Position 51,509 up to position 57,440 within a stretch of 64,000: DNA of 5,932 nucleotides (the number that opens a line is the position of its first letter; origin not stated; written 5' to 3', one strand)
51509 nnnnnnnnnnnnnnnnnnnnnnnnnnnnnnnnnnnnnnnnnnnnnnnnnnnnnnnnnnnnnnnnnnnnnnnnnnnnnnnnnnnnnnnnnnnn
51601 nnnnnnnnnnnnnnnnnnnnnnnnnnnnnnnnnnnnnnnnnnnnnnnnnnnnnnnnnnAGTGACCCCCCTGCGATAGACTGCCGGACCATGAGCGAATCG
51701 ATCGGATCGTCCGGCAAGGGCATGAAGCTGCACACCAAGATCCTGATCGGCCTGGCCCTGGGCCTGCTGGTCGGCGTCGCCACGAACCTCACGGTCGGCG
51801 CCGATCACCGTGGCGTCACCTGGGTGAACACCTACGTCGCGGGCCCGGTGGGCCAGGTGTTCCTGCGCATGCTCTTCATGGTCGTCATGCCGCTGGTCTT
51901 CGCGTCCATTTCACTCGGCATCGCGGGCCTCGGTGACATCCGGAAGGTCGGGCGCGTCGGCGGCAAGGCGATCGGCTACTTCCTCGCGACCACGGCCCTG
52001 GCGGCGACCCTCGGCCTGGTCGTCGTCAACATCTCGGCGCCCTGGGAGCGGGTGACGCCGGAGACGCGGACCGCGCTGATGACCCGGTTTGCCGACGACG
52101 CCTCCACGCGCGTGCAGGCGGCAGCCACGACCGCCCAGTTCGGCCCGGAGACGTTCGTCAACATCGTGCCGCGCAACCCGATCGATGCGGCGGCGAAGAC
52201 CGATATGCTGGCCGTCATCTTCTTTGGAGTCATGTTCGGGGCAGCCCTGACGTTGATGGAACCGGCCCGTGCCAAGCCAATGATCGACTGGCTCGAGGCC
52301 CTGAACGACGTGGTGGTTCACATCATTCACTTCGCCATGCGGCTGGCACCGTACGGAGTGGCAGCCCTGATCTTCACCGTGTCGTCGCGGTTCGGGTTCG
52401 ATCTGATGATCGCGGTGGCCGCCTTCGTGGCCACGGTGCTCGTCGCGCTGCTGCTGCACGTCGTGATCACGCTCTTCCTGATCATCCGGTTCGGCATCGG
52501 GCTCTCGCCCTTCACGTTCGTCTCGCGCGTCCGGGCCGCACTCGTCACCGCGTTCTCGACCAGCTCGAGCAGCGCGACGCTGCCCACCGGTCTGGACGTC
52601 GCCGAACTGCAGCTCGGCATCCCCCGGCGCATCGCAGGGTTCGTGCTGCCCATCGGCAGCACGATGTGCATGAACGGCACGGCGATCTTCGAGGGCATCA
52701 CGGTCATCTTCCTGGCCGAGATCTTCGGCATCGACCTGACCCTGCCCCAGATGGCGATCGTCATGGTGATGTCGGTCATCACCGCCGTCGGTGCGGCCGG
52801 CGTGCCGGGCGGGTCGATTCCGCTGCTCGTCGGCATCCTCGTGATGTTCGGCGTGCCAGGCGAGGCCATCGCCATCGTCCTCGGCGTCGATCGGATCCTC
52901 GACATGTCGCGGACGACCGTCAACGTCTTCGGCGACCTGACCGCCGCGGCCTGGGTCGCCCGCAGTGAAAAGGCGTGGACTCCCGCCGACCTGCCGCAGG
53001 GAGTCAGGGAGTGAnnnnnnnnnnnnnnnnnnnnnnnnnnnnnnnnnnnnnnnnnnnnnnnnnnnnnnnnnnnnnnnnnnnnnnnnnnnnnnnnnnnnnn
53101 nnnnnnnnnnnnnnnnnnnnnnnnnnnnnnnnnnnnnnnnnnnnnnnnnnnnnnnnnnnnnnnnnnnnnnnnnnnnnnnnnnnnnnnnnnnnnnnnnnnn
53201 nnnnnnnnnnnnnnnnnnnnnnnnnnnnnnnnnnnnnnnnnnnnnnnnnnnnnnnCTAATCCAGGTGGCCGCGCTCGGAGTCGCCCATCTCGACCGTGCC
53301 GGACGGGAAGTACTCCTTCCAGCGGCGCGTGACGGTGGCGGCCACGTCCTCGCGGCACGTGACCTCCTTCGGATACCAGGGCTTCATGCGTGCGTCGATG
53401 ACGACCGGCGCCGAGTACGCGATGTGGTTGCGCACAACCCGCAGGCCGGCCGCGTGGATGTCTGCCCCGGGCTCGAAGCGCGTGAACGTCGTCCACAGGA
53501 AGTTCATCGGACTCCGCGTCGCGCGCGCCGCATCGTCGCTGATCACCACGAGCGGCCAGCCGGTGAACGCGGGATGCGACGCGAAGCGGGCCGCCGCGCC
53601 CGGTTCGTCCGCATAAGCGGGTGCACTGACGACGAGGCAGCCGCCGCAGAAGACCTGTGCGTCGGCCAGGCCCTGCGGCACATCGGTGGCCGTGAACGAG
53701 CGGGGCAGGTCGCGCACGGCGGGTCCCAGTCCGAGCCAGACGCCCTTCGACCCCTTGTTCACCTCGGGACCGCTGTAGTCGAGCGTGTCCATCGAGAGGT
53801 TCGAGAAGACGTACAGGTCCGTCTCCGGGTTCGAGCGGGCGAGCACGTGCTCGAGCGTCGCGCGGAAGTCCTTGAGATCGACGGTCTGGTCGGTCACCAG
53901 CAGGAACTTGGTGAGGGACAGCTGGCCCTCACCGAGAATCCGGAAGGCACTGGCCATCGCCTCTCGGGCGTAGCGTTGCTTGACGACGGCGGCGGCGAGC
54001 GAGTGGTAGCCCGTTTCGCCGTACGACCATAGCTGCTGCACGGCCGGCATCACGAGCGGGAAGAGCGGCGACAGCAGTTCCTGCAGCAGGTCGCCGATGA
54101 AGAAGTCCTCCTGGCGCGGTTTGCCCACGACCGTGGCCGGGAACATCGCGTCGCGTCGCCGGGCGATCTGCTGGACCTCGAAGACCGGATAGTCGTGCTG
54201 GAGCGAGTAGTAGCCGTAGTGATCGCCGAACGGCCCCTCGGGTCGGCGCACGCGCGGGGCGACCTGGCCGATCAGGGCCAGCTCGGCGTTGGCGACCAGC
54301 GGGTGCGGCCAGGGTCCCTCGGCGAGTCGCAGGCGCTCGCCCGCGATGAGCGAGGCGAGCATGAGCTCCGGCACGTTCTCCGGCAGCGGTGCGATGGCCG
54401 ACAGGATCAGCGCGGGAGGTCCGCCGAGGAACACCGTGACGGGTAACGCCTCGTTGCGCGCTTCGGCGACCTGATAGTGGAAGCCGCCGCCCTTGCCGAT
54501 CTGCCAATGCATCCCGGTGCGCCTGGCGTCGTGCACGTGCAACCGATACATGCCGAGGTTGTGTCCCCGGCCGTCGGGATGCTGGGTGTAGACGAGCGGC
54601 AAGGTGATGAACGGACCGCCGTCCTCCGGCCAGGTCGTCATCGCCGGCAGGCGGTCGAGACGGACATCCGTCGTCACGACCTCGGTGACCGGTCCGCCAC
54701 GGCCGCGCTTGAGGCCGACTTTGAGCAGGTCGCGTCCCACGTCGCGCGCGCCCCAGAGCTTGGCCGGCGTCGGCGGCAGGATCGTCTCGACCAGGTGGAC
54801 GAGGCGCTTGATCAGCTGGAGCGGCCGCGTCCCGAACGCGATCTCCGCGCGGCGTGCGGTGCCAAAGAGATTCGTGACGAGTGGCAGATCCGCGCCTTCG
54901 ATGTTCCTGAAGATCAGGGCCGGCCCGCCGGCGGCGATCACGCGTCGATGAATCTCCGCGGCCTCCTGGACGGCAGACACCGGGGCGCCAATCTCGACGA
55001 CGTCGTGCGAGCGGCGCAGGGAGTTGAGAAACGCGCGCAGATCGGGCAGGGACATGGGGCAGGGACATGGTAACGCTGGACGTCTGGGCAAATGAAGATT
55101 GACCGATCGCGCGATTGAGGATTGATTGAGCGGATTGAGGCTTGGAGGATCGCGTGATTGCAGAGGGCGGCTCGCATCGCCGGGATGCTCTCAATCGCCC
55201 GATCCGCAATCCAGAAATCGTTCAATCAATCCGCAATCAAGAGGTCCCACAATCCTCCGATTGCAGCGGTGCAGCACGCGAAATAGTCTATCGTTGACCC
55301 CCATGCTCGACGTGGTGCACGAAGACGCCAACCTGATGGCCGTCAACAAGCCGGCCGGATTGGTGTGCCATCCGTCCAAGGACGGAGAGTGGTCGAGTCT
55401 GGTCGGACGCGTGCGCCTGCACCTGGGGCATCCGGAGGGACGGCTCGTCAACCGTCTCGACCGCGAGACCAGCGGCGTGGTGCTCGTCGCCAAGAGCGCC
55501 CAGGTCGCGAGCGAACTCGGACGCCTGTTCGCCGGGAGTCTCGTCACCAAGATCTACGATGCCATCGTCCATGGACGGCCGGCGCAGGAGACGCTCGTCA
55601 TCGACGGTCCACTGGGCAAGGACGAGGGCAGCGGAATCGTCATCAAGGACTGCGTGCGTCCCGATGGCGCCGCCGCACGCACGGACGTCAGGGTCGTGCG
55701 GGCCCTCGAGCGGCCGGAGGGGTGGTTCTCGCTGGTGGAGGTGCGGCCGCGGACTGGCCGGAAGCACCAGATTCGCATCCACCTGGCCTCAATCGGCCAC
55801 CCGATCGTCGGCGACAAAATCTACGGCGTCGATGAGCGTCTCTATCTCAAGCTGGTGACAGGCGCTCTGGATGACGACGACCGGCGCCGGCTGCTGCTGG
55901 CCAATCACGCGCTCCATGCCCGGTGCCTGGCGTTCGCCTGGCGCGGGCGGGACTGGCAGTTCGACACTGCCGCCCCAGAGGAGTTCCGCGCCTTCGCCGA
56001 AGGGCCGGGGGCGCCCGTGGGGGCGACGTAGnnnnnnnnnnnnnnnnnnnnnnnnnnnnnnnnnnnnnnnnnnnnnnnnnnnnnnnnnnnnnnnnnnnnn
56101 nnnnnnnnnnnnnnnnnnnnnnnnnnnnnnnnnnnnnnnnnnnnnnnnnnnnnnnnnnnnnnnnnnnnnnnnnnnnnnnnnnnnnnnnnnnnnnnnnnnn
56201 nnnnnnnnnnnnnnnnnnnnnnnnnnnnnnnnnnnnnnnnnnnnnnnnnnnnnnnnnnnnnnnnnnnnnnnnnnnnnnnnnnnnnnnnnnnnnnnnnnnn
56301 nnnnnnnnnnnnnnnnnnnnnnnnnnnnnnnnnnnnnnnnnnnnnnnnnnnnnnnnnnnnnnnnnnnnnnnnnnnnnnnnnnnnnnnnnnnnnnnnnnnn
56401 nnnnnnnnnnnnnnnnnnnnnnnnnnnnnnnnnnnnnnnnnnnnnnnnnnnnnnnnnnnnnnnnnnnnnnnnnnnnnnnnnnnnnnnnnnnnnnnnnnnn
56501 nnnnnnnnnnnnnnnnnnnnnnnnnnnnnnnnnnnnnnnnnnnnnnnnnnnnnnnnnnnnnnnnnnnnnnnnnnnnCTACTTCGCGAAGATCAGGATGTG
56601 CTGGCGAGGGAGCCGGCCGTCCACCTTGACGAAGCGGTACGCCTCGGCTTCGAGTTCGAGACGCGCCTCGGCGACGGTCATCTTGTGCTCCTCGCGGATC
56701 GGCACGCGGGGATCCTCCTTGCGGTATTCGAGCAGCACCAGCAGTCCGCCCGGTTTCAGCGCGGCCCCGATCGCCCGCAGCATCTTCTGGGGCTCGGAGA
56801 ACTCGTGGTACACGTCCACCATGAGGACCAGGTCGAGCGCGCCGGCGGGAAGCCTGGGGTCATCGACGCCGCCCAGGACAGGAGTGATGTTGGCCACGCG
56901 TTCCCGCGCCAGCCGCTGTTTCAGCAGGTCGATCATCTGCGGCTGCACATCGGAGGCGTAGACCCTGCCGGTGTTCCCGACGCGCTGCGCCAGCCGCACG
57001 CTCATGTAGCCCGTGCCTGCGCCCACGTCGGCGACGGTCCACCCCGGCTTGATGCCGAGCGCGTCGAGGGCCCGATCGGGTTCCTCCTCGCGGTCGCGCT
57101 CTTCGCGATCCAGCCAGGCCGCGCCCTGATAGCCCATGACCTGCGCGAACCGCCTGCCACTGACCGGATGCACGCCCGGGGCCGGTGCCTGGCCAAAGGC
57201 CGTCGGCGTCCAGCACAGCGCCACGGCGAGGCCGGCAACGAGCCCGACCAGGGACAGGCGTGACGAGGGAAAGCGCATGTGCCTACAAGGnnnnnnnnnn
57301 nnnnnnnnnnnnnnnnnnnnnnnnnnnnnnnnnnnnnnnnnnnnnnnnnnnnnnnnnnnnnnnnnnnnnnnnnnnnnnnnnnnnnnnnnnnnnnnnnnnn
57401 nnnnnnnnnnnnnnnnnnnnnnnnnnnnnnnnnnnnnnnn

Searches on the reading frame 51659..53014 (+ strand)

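Call 47: search_protein_families(library=pfam, proteins=[window:51659-53014:+], max_evalue=0.0001)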
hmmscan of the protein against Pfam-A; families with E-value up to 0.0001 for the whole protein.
window:51659-53014:+ (451 aa): 1 family
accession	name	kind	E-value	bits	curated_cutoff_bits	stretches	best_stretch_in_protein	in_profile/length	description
PF00375.23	SDF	-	8.9e-111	371.1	27.9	1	24-435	1-386/387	Sodium:dicarboxylate symporter family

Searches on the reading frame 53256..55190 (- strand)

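Call 47: search_protein_families(library=pfam, proteins=[window:53256-55190:-], max_evalue=0.0001)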
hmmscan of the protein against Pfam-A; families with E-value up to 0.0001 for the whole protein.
window:53256-55190:- (644 aa): 3 families
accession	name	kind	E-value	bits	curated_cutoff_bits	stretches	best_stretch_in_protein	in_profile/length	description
PF01977.22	UbiD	-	3.5e-69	232.6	23.3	1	165-358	7-206/206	3-octaprenyl-4-hydroxybenzoate carboxy-lyase Rift-related domain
PF20696.2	UbiD_C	-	8.8e-32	110.2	24.2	1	364-484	2-124/127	3-octaprenyl-4-hydroxybenzoate carboxy-lyase C-terminal domain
PF20695.2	UbiD_N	-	1.1e-19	70.7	24.3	1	56-133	2-77/78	3-octaprenyl-4-hydroxybenzoate carboxy-lyase N-terminal domain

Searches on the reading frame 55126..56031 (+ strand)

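Call 47: search_protein_families(library=pfam, proteins=[window:55126-56031:+], max_evalue=0.0001)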
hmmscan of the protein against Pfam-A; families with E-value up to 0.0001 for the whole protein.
window:55126-56031:+ (301 aa): 1 family
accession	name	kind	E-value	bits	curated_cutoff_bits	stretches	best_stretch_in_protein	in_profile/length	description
PF00849.27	PseudoU_synth_2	-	3.4e-29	102.5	26.8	1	69-222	1-152/152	RNA pseudouridylate synthase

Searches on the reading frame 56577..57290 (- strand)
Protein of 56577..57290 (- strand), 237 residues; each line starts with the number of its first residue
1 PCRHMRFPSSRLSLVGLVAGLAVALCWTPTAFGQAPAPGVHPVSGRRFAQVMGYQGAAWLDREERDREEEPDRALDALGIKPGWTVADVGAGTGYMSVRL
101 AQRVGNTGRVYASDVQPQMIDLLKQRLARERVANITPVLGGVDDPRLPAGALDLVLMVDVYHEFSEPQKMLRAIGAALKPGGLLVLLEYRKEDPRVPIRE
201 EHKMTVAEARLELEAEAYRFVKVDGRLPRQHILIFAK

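Call 47: search_protein_families(library=pfam, proteins=[window:56577-57290:-], max_evalue=0.0001)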
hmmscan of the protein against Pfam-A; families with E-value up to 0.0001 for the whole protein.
window:56577-57290:- (237 aa): 12 families
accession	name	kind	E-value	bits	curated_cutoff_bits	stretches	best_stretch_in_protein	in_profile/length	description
PF13649.12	Methyltransf_25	-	1.5e-17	64.5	27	1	86-182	1-97/97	Methyltransferase domain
PF08241.18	Methyltransf_11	-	6.2e-16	59.3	21.2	1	88-186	2-95/95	Methyltransferase domain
PF08242.18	Methyltransf_12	-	8.6e-15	55.7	30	1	88-184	2-98/98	Methyltransferase domain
PF13847.12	Methyltransf_31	-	2.1e-14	53.9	27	1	81-202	2-126/145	Methyltransferase domain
PF01209.24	Ubie_methyltran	-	6.4e-13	49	20.1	1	76-191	41-156/233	ubiE/COQ5 methyltransferase family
PF13489.12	Methyltransf_23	-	9e-12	45.5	27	1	65-208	3-124/164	Methyltransferase domain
PF01728.25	FtsJ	-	8.3e-07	29.5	24.1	1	74-132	12-67/181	FtsJ-like methyltransferase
PF01269.23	Fibrillarin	-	1.3e-06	28.2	27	1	75-170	64-155/227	Fibrillarin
PF02475.24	TRM5-TYW2_MTfase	-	2e-06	28.3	28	1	80-164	34-119/164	TRM5/TYW2 methyltransferase domain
PF01135.25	PCMT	-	2e-06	28.2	20.3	1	74-138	65-129/210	Protein-L-isoaspartate(D-aspartate) O-methyltransferase (PCMT)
PF05175.20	MTS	-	7.1e-06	26.2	23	1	84-193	33-145/170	Methyltransferase small domain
PF00891.24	Methyltransf_2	-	1.3e-05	25.1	22.3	1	74-189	54-167/210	O-methyltransferase domain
